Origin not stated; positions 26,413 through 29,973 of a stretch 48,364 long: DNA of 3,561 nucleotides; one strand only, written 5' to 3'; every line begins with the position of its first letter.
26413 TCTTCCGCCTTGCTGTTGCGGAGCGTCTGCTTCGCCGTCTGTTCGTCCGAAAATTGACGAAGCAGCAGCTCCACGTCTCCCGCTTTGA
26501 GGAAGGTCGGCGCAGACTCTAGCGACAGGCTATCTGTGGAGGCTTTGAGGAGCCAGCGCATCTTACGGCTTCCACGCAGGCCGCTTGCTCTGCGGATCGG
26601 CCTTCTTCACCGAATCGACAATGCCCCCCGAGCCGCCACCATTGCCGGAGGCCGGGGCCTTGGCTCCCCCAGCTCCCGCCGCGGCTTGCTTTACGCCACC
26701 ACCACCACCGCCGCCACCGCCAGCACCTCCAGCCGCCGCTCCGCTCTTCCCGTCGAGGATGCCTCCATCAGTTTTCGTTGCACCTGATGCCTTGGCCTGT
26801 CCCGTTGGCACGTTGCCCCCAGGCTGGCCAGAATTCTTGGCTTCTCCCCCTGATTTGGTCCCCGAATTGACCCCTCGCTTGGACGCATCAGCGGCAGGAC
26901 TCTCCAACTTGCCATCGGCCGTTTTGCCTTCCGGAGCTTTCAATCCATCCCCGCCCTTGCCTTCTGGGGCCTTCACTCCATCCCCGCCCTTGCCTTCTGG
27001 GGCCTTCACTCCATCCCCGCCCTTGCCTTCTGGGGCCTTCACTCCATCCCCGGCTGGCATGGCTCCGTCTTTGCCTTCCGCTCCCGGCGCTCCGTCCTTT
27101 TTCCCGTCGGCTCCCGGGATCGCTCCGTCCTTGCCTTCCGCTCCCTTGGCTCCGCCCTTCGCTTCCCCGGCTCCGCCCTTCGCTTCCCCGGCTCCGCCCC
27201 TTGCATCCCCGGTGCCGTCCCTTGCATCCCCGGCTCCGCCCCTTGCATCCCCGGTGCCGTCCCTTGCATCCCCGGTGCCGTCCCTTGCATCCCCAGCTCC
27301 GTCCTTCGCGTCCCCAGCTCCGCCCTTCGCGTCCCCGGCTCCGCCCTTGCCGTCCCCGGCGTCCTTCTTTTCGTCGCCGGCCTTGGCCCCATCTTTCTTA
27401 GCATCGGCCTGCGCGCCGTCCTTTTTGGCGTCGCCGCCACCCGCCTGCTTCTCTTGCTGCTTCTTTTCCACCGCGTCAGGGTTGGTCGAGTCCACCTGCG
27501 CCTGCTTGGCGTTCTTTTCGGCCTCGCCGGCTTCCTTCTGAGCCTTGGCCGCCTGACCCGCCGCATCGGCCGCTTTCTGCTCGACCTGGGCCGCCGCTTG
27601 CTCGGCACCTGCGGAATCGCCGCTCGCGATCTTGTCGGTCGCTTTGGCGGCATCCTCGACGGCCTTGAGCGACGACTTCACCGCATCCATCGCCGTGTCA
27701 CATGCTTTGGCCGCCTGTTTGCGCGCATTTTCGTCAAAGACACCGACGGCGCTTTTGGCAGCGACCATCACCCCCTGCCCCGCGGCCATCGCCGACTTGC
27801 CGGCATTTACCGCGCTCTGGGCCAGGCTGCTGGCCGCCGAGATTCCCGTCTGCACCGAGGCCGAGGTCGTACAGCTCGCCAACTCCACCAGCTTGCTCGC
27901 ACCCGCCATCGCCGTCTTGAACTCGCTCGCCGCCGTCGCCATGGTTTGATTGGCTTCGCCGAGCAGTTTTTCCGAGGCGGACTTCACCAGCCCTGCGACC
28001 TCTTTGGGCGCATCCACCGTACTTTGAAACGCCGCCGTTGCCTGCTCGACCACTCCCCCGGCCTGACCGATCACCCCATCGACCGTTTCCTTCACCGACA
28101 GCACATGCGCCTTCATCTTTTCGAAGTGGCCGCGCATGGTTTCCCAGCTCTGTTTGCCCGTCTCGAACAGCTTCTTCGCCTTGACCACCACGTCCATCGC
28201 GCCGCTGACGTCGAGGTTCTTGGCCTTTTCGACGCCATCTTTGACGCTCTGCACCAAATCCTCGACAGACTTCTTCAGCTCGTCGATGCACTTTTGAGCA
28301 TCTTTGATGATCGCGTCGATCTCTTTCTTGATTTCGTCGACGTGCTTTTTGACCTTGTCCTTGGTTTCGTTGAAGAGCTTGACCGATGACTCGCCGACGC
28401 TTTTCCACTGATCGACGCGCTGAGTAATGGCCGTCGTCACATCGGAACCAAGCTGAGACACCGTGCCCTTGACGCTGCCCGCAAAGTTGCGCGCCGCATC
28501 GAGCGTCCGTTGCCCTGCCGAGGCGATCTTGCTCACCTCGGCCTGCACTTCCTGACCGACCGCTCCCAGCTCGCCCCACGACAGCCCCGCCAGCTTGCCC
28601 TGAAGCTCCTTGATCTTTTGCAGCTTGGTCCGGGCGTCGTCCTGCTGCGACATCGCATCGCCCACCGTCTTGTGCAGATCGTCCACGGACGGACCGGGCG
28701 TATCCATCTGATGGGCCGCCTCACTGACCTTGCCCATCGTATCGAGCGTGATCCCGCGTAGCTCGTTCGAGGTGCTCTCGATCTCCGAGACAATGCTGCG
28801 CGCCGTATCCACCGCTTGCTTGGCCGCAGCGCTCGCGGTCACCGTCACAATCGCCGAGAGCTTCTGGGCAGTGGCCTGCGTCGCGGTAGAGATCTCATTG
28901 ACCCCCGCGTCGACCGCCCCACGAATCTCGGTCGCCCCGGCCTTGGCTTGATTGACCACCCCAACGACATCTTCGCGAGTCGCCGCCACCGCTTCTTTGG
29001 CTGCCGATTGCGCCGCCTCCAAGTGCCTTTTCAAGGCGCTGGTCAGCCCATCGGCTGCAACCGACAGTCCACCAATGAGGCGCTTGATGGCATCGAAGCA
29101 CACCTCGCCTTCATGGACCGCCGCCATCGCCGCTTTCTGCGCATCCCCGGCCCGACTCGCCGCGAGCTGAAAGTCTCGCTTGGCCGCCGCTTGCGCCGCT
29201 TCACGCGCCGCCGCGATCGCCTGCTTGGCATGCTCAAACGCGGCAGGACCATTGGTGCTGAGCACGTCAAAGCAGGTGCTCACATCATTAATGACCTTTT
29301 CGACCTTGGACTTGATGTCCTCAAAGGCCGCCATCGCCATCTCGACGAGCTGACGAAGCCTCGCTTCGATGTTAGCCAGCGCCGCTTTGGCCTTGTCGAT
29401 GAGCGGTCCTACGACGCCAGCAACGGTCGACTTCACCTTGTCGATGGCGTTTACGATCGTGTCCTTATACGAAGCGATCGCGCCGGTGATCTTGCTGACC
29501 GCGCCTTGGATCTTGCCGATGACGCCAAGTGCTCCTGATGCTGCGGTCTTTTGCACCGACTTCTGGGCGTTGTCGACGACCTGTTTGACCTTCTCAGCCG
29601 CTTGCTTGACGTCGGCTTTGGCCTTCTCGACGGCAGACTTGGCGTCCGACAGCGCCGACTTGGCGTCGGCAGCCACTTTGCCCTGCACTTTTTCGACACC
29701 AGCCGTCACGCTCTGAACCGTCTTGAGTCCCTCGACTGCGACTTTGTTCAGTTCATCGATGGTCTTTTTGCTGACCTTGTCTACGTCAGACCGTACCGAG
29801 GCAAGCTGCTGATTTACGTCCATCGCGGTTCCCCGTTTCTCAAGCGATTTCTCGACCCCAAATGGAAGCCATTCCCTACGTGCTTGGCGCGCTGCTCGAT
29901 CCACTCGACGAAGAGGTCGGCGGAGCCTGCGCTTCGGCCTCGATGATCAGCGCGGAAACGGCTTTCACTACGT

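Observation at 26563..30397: T6SS operon opens with two Ala/Lys-rich helical proteins, one of them a 1.1-kDa-residue repeat giant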

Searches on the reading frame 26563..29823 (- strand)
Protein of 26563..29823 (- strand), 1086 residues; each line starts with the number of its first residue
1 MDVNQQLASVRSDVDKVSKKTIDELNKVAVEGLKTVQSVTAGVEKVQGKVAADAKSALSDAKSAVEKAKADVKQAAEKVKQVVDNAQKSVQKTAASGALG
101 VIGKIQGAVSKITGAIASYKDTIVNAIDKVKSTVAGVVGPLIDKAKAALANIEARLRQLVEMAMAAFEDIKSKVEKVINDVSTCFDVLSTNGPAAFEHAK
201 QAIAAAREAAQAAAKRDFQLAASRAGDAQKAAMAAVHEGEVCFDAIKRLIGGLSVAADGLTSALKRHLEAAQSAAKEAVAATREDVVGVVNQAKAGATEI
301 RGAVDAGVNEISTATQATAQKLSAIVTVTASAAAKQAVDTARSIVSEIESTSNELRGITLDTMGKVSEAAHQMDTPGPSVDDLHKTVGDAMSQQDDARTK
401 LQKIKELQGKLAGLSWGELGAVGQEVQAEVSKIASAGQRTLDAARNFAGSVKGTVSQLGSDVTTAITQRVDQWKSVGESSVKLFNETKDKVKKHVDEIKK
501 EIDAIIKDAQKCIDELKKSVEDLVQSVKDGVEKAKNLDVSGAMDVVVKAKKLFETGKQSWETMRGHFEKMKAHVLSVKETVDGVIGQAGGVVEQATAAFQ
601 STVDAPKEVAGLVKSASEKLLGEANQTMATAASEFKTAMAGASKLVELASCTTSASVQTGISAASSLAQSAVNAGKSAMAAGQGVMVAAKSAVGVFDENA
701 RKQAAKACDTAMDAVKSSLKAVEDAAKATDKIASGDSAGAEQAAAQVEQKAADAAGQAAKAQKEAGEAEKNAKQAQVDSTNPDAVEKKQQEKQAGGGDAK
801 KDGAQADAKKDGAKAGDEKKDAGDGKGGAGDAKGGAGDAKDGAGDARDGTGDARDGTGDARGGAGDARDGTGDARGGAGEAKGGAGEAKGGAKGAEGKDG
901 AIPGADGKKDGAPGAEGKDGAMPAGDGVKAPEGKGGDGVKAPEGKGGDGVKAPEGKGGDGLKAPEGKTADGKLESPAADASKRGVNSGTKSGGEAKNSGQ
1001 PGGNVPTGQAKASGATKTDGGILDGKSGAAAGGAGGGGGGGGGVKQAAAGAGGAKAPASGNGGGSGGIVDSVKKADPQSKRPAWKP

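Call 5: search_protein_families(library=pfam, proteins=[window:26563-29823:-], max_evalue=0.01)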
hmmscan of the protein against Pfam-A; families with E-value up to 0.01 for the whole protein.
window:26563-29823:- (1086 aa): 5 families
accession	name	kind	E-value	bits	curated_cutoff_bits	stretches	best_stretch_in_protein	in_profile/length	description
PF01442.23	Apolipoprotein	-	1.3e-05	25.4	90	2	24-184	8-162/190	Apolipoprotein A1/A4/E domain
PF05478.16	Prominin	-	6.3e-05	21.7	34.3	0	296-533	170-408/799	Prominin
PF04513.17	Baculo_PEP_C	-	0.00017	22.1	38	0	55-135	19-95/140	Baculovirus polyhedron envelope protein, PEP, C terminus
PF06825.17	HSBP1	-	0.0038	17.5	28.6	0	492-526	15-49/51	Heat shock factor binding protein 1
PF22313.1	DIP0205-like_N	-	0.0066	16.8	27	1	323-352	21-50/57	DIP0205-like, N-terminal domain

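Call 19: search_protein_families(library=ncbifam, proteins=[window:26563-29823:-], max_evalue=0.01)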
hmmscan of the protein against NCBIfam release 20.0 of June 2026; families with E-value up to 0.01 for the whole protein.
window:26563-29823:- (1086 aa): 3 families
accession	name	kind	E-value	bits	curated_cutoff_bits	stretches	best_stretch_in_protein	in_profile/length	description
TIGR04527.1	mycoplas_twoTM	subfamily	4.5e-09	36.3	125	1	3-137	49-186/248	MG_279/MG_280 family protein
TIGR02385.1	RelE_StbE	subfamily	0.0019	18.6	27.9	0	489-529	6-45/88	type II toxin-antitoxin system mRNA interferase toxin, RelE/StbE family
NF033916.0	antiphage_ZorA_3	subfamily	0.0034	16.3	250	1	380-535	276-432/509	anti-phage ZorAB system protein ZorA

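Call 51: search_protein_families(library=padloc, proteins=[window:26563-29823:-], max_evalue=0.01)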
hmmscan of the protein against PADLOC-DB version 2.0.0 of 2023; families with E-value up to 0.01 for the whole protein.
window:26563-29823:- (1086 aa): 6 families
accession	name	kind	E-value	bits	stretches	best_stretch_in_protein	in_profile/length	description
PDLC03859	LmuB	-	6.9e-06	23.5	1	335-546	352-503/611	-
PDLC00648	ZorA3|ZorA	-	2.1e-05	21.5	1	260-625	268-608/692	MotA/ExbB/TolQ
PDLC03865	LmuB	-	2.6e-05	20.6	1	380-536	701-852/1007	-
PDLC00581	JetC3|JetC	-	3.1e-05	20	1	144-610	751-1191/1473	DUF3584 domain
PDLC00598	ZorA1|ZorA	-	0.00048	16.6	1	443-558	405-516/663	MotA/ExbB/TolQ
PDLC00601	ZorA1|ZorA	-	0.00064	16.5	3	380-536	364-521/699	MotA/ExbB/TolQ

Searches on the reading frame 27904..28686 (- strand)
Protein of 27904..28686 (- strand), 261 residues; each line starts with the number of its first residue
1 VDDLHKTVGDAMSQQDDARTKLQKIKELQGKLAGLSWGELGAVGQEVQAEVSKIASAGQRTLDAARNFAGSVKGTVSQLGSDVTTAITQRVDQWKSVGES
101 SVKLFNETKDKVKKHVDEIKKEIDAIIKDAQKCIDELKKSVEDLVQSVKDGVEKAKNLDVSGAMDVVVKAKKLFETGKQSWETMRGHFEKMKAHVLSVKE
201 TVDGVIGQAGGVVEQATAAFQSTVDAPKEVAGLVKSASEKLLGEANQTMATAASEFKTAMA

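Call 37: find_homologous_proteins(query=window:27904-28686:-)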
Query window:27904-28686:- (261 aa): 2 proteins with E <= 0.001 among 1215 candidates.
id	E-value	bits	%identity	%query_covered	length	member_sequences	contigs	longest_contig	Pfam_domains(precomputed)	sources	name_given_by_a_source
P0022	1.5e-81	292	97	57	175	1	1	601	-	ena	-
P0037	3.3e-9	55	92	14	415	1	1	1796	PF01442.24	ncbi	-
